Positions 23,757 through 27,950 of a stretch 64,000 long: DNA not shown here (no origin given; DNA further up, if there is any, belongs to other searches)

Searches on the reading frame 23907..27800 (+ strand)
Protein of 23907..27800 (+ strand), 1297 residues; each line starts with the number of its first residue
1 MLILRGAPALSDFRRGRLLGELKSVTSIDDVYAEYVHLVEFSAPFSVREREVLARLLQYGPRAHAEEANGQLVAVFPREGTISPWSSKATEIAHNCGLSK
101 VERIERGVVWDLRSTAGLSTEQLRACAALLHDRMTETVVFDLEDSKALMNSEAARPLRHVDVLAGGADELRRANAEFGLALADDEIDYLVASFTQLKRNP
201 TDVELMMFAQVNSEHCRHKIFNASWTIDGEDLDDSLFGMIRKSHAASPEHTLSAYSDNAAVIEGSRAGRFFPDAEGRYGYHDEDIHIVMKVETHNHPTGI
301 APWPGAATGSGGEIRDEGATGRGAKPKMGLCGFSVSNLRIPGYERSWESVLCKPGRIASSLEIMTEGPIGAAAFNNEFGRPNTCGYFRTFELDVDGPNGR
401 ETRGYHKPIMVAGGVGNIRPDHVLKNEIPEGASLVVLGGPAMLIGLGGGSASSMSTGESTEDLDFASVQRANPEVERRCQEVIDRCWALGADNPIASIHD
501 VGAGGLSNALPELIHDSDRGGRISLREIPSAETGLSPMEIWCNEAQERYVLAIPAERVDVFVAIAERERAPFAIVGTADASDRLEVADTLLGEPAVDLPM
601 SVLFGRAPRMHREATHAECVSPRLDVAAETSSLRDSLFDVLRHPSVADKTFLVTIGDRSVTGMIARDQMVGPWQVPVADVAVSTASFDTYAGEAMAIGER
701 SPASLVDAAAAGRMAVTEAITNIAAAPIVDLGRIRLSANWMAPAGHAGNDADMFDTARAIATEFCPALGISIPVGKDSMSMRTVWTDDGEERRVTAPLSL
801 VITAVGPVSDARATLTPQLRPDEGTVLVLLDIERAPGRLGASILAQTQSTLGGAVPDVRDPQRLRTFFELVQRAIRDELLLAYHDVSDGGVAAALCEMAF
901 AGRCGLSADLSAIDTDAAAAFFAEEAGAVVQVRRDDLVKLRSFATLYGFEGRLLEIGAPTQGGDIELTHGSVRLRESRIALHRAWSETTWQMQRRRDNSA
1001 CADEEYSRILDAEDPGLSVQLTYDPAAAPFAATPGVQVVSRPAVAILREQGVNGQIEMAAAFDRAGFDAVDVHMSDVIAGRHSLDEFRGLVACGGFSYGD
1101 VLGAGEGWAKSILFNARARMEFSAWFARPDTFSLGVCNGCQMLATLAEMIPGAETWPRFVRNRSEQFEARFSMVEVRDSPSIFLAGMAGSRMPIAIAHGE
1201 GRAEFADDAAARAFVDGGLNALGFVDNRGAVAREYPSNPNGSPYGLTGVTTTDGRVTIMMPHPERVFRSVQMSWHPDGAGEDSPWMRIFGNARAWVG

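Call 57: search_protein_families(library=pfam, proteins=[window:23907-27800:+], max_evalue=0.00001)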
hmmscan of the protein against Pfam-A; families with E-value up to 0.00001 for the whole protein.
window:23907-27800:+ (1297 aa): 5 families
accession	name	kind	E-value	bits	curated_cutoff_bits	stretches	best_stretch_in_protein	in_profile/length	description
PF13507.12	GATase_5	-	4.6e-106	354.1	27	1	1041-1296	1-260/260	CobB/CobQ-like glutamine amidotransferase domain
PF22689.1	FGAR-AT_PurM_N-like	-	7.5e-77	257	27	1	648-806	1-159/160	FGAR-AT PurM_N-like domain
PF02769.27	AIRS_C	-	7.7e-46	156.5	23.1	2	430-587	2-154/156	AIR synthase related protein, C-terminal domain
PF18076.6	FGAR-AT_N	-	7.9e-40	135.9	26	1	34-148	1-114/115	Formylglycinamide ribonucleotide amidotransferase N-terminal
PF18072.6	FGAR-AT_linker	-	1.8e-23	83.2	26.6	1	170-219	1-50/50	Formylglycinamide ribonucleotide amidotransferase linker domain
